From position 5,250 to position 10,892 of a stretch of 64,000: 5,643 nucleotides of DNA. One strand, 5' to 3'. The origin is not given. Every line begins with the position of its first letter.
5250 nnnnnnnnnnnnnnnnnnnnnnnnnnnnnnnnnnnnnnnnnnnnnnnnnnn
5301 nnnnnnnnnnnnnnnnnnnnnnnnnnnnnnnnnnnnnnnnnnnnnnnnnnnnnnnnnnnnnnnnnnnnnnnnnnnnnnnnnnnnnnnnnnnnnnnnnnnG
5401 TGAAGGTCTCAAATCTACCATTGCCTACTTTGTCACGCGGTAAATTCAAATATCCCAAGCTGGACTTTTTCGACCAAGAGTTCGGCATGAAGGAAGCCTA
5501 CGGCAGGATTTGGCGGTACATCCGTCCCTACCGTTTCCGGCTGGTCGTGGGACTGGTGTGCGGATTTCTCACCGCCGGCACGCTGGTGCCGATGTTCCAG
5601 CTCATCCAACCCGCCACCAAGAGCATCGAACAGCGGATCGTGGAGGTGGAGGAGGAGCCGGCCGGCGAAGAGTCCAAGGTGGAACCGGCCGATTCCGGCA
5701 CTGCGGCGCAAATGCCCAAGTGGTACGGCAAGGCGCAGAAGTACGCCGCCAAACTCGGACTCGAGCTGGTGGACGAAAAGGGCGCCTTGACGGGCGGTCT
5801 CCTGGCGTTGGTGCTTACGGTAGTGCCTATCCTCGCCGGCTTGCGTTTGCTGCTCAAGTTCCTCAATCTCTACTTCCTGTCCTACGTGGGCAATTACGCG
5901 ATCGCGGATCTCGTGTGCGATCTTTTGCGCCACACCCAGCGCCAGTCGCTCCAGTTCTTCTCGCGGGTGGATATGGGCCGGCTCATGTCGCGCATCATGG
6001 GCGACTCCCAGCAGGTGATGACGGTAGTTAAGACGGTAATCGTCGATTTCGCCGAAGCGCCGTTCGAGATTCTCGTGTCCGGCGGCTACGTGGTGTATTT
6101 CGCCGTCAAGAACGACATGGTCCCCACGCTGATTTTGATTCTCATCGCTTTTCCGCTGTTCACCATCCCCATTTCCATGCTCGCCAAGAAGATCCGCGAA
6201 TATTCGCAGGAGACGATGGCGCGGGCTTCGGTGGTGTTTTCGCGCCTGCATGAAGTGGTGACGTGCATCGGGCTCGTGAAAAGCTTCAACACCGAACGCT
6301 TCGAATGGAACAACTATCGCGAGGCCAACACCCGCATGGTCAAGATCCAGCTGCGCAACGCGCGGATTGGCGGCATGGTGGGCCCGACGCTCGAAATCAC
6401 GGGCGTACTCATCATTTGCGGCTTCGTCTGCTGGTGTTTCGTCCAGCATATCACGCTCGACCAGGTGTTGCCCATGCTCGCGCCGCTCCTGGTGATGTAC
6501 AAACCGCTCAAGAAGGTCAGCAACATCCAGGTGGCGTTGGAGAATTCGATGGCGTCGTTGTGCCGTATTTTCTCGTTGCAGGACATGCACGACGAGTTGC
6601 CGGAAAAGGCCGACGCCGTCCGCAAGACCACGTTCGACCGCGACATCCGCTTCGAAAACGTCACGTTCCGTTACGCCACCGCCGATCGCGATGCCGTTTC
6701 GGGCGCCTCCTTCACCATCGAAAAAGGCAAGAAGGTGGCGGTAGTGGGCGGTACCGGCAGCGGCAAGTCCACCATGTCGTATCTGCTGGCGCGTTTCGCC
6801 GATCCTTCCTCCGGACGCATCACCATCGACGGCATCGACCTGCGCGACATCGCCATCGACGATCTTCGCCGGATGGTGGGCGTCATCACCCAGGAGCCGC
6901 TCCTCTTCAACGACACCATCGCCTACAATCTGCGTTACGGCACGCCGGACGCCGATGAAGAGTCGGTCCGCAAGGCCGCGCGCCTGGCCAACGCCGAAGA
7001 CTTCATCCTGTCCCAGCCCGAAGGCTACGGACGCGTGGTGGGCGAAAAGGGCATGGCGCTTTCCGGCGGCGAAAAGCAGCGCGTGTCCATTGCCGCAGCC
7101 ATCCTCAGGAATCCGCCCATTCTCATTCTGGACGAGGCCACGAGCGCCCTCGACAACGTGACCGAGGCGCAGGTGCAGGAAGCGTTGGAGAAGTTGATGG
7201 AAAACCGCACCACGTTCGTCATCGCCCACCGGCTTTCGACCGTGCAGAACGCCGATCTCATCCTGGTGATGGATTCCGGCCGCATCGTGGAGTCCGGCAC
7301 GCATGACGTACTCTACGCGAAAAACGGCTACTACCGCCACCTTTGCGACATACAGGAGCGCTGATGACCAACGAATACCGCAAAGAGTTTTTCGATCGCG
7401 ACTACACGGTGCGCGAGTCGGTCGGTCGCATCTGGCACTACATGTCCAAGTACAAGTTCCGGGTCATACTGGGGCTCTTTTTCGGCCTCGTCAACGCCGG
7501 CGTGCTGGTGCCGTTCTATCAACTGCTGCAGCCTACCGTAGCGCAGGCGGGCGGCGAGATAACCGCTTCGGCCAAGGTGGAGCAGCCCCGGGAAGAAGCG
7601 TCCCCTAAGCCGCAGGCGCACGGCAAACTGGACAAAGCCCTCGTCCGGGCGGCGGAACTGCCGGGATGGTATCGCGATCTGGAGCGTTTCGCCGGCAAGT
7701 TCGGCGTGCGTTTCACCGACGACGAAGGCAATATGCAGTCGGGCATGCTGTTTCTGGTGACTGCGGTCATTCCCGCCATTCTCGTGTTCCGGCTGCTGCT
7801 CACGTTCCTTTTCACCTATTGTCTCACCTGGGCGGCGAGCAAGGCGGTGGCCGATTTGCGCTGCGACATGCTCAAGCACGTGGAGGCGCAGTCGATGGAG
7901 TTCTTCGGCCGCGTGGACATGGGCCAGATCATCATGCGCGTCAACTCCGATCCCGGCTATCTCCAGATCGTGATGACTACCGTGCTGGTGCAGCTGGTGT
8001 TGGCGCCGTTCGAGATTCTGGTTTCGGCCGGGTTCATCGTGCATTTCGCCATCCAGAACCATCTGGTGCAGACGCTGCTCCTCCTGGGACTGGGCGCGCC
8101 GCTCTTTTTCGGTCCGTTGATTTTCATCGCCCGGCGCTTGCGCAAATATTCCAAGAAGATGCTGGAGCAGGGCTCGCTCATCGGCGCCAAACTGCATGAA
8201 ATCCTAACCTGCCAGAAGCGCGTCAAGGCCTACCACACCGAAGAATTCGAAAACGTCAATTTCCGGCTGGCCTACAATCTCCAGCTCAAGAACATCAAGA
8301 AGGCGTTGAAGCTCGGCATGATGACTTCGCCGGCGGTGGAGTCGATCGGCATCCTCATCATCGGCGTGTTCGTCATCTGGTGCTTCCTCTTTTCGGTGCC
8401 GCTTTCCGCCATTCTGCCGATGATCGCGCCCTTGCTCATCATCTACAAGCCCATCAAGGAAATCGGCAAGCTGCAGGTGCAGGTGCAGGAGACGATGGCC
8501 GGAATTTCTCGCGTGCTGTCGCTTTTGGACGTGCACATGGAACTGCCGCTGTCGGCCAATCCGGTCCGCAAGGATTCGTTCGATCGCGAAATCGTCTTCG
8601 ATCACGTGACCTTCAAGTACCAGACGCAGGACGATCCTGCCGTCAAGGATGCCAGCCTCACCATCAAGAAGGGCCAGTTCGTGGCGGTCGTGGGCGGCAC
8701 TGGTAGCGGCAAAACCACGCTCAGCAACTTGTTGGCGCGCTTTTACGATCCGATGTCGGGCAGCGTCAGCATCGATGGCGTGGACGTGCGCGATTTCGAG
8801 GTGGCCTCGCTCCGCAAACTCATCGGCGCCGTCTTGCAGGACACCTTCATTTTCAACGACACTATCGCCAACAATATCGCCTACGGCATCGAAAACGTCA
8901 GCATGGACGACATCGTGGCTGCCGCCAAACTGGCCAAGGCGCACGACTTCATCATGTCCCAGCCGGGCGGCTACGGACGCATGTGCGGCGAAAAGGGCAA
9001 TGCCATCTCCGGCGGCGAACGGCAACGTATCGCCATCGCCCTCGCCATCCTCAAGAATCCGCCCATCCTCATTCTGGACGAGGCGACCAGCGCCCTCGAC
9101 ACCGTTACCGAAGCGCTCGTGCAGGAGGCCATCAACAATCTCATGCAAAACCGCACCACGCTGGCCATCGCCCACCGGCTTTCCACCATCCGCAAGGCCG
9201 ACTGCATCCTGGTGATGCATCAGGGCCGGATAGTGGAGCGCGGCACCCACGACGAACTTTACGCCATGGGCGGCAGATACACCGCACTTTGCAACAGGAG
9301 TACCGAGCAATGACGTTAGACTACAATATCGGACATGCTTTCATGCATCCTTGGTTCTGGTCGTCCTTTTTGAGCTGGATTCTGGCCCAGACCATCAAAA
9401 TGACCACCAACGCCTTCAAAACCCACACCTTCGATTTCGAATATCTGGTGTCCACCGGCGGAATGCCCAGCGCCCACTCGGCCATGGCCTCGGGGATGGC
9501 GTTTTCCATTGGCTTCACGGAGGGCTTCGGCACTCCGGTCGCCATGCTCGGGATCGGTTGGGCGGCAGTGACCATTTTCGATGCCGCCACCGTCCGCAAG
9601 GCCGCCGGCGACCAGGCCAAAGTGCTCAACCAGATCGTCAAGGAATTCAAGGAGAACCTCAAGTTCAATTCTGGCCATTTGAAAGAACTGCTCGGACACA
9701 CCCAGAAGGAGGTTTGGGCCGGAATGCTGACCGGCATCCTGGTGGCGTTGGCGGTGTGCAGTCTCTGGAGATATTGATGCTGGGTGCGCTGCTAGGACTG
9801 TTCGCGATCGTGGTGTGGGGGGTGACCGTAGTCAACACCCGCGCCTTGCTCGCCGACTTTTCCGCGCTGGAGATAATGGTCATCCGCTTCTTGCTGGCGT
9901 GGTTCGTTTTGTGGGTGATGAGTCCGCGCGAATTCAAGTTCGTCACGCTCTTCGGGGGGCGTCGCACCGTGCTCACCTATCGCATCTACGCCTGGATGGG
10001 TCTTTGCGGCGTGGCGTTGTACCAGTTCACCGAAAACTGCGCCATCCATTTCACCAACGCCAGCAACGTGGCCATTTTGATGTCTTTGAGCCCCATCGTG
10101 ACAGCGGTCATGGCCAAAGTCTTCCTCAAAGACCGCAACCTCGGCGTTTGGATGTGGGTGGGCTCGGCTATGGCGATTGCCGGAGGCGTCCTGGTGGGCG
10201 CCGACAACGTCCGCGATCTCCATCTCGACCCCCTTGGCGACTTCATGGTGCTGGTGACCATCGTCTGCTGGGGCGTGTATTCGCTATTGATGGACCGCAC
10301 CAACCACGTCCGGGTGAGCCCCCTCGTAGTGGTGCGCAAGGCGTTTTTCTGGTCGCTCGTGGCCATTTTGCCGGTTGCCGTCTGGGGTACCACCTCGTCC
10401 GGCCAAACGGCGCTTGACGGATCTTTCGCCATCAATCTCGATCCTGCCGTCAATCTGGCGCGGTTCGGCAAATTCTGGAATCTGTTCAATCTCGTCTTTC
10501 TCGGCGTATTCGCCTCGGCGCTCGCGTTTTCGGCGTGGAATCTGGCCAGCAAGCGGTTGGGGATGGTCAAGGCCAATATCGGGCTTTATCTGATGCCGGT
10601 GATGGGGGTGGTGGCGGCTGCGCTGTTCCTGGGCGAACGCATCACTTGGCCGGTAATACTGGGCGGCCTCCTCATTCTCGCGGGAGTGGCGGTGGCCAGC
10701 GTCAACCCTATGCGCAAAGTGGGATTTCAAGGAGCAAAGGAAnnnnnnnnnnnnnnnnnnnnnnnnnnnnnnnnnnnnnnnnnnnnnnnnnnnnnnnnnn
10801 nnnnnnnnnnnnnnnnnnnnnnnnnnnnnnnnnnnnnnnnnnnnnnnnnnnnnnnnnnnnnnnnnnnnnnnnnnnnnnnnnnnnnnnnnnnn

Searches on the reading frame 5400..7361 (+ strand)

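Call 43: search_protein_families(library=pfam, proteins=[window:5400-7361:+], max_evalue=0.0001)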
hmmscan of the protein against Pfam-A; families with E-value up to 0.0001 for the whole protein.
window:5400-7361:+ (654 aa): 3 families
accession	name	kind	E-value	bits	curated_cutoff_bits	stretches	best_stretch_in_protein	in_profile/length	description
PF00005.33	ABC_tran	-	3.2e-30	105.9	25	1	435-582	3-137/137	ABC transporter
PF00664.28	ABC_membrane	-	1.5e-24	87.6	28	1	136-346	41-246/274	ABC transporter transmembrane region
PF02463.25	SMC_N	-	1e-08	35.3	40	1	498-622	135-209/220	RecF/RecN/SMC N terminal domain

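Call 51: search_protein_families(library=ncbifam, proteins=[window:5400-7361:+], max_evalue=1e-10)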
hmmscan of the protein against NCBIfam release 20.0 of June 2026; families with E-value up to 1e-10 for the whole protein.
window:5400-7361:+ (654 aa): 165 families (the best 25 are shown)
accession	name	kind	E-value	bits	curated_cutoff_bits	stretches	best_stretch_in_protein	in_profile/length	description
TIGR02203.1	MsbA_lipidA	equivalog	1.5e-131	439.7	602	1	34-652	2-569/572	lipid A export permease/ATP-binding protein MsbA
NF052233.1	CphA_assoc_ABC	equivalog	5.3e-114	382.2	880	1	148-654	242-745/766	cyanophycin metabolism-associated ABC transporter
TIGR02204.1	MsbA_rel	hypoth_equivalog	7.5e-111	371.6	780.4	1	137-652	63-575/576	ABC transporter, permease/ATP-binding protein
NF045513.1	HepA_fam_ABC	equivalog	4.9e-107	358.8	725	1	144-647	103-604/610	heterocyst formation ABC transporter subunit HepA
NF010178.0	PRK13657.1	equivalog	1.5e-106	357.2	733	1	183-649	103-567/588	glucan ABC transporter ATP-binding protein/ permease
NF008381.0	PRK11176.1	equivalog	1.5e-105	353.8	867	1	136-652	65-579/582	lipid A ABC transporter ATP-binding protein/permease MsbA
TIGR00958.1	3a01208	subfamily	7.1e-91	305.5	874.6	1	165-648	230-710/711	antigen peptide transporter 2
TIGR01846.1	type_I_sec_HlyB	subfamily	2.7e-87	293.7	725.55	1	134-652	180-692/694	type I secretion system permease/ATPase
TIGR03375.1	type_I_sec_LssB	subfamily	1.5e-82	278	693.1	1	144-640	197-690/696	type I secretion system permease/ATPase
TIGR01193.1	bacteriocin_ABC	subfamily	5.1e-81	273.2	523.85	1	135-650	198-707/708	peptide cleavage/export ABC transporter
TIGR01192.1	chvA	subfamily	1.3e-80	271.7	585.4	1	224-648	140-566/585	glucan export ABC transporter ATP-binding protein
NF008055.0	PRK10789.1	equivalog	1.4e-80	271.4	845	1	135-652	56-571/590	SmdA family multidrug ABC transporter permease/ATP-binding protein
TIGR03796.1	NHLM_micro_ABC1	equivalog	6.4e-75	252.7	853.3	1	136-648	194-708/710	NHLP family bacteriocin export ABC transporter peptidase/permease/ATPase subunit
TIGR03797.1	NHLM_micro_ABC2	equivalog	1.1e-74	252.1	709.4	1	181-651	221-684/686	NHLP bacteriocin export ABC transporter permease/ATPase subunit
TIGR02857.1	CydD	equivalog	1.1e-72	245.7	435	1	140-624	48-529/529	thiol reductant ABC exporter subunit CydD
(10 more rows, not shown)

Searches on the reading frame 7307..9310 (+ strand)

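Call 43: search_protein_families(library=pfam, proteins=[window:7307-9310:+], max_evalue=0.0001)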
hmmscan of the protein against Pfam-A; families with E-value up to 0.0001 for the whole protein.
window:7307-9310:+ (668 aa): 3 families
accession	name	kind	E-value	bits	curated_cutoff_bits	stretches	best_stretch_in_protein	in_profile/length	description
PF00005.33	ABC_tran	-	1.6e-29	103.7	25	1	447-595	2-137/137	ABC transporter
PF00664.28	ABC_membrane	-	8.4e-18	65.4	28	1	156-352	48-239/274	ABC transporter transmembrane region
PF02463.25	SMC_N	-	9.7e-08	32.1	40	1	557-637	135-211/220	RecF/RecN/SMC N terminal domain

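Call 51: search_protein_families(library=ncbifam, proteins=[window:7307-9310:+], max_evalue=1e-10)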
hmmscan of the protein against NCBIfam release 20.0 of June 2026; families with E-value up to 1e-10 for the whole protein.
window:7307-9310:+ (668 aa): 168 families (the best 25 are shown)
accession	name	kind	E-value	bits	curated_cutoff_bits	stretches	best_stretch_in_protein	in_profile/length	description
TIGR02203.1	MsbA_lipidA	equivalog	3.5e-122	408.8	602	1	41-664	4-568/572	lipid A export permease/ATP-binding protein MsbA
NF052233.1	CphA_assoc_ABC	equivalog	1e-112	378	880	1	147-663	230-741/766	cyanophycin metabolism-associated ABC transporter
NF045513.1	HepA_fam_ABC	equivalog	4.1e-111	372.3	725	1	146-657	92-601/610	heterocyst formation ABC transporter subunit HepA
NF008381.0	PRK11176.1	equivalog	2e-109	366.5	867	1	140-661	56-575/582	lipid A ABC transporter ATP-binding protein/permease MsbA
TIGR02204.1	MsbA_rel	hypoth_equivalog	3.2e-105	353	780.4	1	140-662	47-572/576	ABC transporter, permease/ATP-binding protein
NF010178.0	PRK13657.1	equivalog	6.7e-98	328.6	733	1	347-663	255-568/588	glucan ABC transporter ATP-binding protein/ permease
TIGR01846.1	type_I_sec_HlyB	subfamily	5.1e-93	312.6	725.55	1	150-666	180-693/694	type I secretion system permease/ATPase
TIGR00958.1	3a01208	subfamily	7.1e-88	295.6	874.6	1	163-661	215-710/711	antigen peptide transporter 2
TIGR01192.1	chvA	subfamily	1.6e-84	284.6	585.4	1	344-665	252-570/585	glucan export ABC transporter ATP-binding protein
TIGR03375.1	type_I_sec_LssB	subfamily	6.3e-79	266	693.1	1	155-651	195-688/696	type I secretion system permease/ATPase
TIGR03796.1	NHLM_micro_ABC1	equivalog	1.5e-78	264.7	853.3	1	150-661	196-708/710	NHLP family bacteriocin export ABC transporter peptidase/permease/ATPase subunit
TIGR03797.1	NHLM_micro_ABC2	equivalog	1.5e-77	261.7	709.4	1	170-664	197-684/686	NHLP bacteriocin export ABC transporter permease/ATPase subunit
TIGR01193.1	bacteriocin_ABC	subfamily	1.8e-73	248.3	523.85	1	146-663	193-707/708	peptide cleavage/export ABC transporter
NF000475.1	tet_ABC_46_B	exception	7.4e-70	236.1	1250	1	156-661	67-570/578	tetracycline efflux ABC transporter Tet(46) subunit B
TIGR02857.1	CydD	equivalog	2.6e-68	231.3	435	1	149-637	44-529/529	thiol reductant ABC exporter subunit CydD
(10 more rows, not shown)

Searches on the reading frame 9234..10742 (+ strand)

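Call 43: search_protein_families(library=pfam, proteins=[window:9234-10742:+], max_evalue=0.0001)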
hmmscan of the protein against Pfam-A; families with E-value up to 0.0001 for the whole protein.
window:9234-10742:+ (503 aa): 1 family
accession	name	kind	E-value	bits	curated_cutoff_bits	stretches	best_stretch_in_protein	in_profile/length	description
PF00892.27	EamA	-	2.7e-29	102.6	28.2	2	334-489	2-134/135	EamA-like transporter family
